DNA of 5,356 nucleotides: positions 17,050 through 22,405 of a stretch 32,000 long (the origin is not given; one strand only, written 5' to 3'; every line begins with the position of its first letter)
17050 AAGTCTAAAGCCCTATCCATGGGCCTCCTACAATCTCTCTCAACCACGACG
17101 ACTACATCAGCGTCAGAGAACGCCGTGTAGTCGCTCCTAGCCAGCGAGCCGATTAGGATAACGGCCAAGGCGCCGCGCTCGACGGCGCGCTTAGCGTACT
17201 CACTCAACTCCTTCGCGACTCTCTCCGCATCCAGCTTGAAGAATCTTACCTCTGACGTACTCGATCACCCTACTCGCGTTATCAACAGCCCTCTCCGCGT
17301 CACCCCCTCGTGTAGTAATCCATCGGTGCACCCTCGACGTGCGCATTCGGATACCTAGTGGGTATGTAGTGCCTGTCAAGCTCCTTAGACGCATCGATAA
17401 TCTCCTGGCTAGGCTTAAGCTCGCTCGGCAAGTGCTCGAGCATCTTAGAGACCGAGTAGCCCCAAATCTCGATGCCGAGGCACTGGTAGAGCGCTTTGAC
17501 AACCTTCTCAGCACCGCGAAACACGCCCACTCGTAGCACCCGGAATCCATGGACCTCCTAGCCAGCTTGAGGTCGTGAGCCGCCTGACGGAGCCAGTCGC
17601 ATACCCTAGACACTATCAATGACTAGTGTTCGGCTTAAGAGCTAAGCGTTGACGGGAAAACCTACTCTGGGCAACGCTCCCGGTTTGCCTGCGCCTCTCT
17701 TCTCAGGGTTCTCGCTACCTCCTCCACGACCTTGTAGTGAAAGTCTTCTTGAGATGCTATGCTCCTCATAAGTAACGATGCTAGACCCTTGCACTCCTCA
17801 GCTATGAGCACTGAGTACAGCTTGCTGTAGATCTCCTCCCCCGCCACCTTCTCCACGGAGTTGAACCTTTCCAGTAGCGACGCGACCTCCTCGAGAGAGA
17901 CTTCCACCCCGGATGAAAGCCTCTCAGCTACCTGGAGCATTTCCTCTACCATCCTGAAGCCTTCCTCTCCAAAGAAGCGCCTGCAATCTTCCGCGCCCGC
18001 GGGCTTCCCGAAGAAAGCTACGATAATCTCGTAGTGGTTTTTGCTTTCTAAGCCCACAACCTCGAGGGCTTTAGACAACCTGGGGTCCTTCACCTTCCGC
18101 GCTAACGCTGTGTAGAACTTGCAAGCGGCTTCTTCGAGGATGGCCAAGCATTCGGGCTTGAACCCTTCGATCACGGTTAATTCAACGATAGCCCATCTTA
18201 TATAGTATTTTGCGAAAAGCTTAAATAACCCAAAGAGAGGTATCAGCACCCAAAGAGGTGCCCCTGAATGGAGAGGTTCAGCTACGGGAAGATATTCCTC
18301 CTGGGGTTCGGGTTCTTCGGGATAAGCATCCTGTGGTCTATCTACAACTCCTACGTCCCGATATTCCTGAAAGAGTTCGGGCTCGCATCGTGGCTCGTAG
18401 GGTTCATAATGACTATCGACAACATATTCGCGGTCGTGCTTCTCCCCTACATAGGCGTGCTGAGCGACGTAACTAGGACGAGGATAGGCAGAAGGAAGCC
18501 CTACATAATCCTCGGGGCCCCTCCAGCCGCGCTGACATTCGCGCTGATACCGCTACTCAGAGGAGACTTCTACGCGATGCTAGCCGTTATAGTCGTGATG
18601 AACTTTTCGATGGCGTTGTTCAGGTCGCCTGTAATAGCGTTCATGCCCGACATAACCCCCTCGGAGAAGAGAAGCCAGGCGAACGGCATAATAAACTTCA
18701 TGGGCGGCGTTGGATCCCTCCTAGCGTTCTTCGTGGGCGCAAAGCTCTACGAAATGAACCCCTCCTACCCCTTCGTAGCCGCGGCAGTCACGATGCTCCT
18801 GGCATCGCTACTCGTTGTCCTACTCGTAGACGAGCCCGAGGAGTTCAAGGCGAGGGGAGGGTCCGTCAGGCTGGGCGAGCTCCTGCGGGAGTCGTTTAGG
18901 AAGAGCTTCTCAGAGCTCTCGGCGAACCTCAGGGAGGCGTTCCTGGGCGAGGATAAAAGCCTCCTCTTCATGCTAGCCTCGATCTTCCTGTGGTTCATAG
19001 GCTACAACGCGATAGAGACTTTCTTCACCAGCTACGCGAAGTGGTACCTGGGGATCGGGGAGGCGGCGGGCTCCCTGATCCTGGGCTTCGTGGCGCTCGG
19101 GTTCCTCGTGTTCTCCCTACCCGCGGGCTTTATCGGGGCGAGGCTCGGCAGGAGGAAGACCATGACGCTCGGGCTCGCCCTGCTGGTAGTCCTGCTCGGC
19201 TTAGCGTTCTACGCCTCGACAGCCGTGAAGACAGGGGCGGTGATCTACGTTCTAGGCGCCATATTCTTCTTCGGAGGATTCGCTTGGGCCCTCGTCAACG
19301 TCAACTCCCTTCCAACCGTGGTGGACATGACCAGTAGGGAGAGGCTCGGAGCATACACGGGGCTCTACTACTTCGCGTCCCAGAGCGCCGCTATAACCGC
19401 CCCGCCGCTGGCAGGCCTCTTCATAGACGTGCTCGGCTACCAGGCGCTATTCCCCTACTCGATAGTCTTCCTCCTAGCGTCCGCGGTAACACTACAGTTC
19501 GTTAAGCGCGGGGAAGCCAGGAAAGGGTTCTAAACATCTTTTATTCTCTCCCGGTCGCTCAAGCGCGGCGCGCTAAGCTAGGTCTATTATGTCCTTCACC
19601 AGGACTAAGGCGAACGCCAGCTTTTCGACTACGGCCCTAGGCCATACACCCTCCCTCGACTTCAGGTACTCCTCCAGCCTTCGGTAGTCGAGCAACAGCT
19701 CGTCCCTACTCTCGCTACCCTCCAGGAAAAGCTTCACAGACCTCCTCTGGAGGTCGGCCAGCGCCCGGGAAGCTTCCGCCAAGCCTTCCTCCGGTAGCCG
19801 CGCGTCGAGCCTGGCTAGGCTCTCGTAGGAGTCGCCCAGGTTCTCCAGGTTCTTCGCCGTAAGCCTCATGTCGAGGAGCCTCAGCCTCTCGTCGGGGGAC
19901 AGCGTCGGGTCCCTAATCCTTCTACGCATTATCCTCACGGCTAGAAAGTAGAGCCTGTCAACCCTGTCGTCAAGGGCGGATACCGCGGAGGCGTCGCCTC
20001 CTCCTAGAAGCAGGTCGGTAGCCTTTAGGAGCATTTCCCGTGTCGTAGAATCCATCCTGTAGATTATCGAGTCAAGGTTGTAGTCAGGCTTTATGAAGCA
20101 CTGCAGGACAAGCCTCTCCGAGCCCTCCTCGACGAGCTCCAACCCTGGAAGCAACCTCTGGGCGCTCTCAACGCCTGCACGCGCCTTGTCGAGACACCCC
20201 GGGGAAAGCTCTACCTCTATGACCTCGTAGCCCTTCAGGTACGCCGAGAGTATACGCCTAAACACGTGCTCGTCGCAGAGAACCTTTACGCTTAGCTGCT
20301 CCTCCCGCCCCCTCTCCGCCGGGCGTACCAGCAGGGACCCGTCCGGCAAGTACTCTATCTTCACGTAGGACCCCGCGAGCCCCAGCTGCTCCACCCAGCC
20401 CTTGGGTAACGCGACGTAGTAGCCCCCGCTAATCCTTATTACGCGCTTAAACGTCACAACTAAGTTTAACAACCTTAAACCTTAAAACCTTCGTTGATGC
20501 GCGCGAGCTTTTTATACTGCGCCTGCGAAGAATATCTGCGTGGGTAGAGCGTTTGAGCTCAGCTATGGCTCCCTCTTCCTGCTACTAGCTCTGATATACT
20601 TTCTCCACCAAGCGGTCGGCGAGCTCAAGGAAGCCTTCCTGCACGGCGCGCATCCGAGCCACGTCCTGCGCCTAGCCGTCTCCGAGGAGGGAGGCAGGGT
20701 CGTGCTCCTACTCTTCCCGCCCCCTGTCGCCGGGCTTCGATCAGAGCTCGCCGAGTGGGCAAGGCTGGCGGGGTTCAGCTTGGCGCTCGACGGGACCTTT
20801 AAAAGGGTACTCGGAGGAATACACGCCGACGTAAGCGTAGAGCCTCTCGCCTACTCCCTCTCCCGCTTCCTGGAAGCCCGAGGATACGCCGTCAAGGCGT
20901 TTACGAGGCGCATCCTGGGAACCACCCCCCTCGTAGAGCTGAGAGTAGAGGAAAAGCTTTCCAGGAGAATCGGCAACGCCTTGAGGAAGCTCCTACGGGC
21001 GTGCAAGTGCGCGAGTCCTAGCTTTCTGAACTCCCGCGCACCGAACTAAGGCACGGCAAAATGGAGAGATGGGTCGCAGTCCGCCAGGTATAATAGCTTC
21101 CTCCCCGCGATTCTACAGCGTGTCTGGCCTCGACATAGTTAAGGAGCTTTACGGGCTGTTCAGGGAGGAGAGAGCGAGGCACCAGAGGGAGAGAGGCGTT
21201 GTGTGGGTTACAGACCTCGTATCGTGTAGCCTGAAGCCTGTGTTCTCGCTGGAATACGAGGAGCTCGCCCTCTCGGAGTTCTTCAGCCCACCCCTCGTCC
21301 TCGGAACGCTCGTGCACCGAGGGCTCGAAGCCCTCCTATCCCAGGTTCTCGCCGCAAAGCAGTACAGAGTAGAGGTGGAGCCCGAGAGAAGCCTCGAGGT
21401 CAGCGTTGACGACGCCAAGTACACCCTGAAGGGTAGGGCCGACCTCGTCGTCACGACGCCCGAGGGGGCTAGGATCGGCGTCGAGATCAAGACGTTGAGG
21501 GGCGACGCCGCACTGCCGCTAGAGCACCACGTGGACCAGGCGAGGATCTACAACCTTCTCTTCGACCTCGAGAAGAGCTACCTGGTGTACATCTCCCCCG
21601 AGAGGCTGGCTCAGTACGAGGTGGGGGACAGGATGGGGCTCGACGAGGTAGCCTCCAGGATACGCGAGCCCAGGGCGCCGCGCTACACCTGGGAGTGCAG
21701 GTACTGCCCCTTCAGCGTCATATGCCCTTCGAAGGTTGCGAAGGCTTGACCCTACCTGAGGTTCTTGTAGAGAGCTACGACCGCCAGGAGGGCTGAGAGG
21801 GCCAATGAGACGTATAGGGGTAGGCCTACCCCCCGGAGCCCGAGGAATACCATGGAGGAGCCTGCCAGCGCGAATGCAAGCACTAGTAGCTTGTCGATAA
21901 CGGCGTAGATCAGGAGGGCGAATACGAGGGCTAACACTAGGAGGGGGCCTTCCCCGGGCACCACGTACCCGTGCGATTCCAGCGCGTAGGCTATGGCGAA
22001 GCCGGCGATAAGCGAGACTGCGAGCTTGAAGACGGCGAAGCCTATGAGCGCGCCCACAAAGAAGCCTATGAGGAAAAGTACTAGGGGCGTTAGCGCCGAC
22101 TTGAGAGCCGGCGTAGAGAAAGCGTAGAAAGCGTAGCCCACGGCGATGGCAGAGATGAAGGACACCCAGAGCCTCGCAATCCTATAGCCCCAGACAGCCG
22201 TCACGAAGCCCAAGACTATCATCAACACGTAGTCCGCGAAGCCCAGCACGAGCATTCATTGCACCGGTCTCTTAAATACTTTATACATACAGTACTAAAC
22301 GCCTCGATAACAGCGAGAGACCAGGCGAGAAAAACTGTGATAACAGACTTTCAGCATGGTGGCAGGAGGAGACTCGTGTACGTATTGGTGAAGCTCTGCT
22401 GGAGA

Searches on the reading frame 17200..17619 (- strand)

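Call 82: search_protein_families(library=pfam, proteins=[window:17200-17619:-], max_evalue=0.001)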
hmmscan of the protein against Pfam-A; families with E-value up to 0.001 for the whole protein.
window:17200-17619:- (139 aa): 1 family
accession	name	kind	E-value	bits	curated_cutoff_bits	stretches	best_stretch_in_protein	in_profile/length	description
PF05168.19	HEPN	-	1.4e-07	32.1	22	1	8-35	3-30/117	HEPN domain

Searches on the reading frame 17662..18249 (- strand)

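Call 82: search_protein_families(library=pfam, proteins=[window:17662-18249:-], max_evalue=0.001)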
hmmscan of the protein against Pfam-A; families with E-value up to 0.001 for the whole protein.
window:17662-18249:- (195 aa): 1 family
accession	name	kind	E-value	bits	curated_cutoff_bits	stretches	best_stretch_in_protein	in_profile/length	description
PF02915.23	Rubrerythrin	-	9e-07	29.8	22.8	1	38-152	9-126/137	Rubrerythrin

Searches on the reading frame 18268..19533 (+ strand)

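Call 46: search_protein_families(library=pfam, proteins=[window:18268-19533:+], max_evalue=0.001)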
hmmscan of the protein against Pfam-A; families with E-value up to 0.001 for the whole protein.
window:18268-19533:+ (421 aa): 3 families
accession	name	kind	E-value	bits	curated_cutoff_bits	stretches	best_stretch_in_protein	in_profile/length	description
PF07690.21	MFS_1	-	1.5e-43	149.5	33.4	2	12-258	1-229/347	Major Facilitator Superfamily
PF13347.12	MFS_2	-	1.8e-18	66.7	27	1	13-393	3-388/427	MFS/sugar transport protein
PF12832.13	MFS_1_like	-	1.8e-08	34.3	25.2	1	24-374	16-349/373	MFS_1 like family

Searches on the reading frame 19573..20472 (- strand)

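Call 46: search_protein_families(library=pfam, proteins=[window:19573-20472:-], max_evalue=0.001)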
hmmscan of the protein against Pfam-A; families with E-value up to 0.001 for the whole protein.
window:19573-20472:- (299 aa): 2 families
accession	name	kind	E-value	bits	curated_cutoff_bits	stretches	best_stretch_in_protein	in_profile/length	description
PF01895.24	PhoU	-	4.2e-07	30.7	23.5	1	138-221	2-87/89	PhoU domain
PF04014.23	MazE_antitoxin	-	2.5e-06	27.8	24.7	1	20-55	10-46/48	Antidote-toxin recognition MazE, bacterial antitoxin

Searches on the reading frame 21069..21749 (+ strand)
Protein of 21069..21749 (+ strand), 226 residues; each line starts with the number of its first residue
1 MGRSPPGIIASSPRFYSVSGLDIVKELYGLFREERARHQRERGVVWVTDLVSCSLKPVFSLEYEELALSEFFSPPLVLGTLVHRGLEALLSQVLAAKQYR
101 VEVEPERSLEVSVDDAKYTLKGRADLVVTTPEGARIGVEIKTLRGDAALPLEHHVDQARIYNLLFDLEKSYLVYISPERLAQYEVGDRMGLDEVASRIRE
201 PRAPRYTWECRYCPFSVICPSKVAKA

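Call 46: search_protein_families(library=pfam, proteins=[window:21069-21749:+], max_evalue=0.001)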
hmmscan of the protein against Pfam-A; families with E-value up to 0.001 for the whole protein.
window:21069-21749:+ (226 aa): 1 family
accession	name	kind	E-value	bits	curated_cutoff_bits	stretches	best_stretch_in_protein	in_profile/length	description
PF12705.13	PDDEXK_1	-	6.1e-09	36.6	22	1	101-220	111-247/247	PD-(D/E)XK nuclease superfamily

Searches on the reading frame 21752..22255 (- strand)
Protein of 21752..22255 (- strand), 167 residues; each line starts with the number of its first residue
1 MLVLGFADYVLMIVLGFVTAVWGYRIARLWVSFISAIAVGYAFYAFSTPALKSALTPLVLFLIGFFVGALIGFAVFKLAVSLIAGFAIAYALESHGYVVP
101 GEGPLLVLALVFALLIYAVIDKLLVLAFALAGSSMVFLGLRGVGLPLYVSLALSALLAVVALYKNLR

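Call 46: search_protein_families(library=pfam, proteins=[window:21752-22255:-], max_evalue=0.001)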
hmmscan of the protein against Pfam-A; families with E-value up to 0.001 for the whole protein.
window:21752-22255:- (167 aa): 1 family
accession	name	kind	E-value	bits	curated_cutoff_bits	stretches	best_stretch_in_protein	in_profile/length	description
PF13886.12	TM7S3_TM198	-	0.0004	20.6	29.2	1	10-139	2-147/199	TM7S3/TM198-like domain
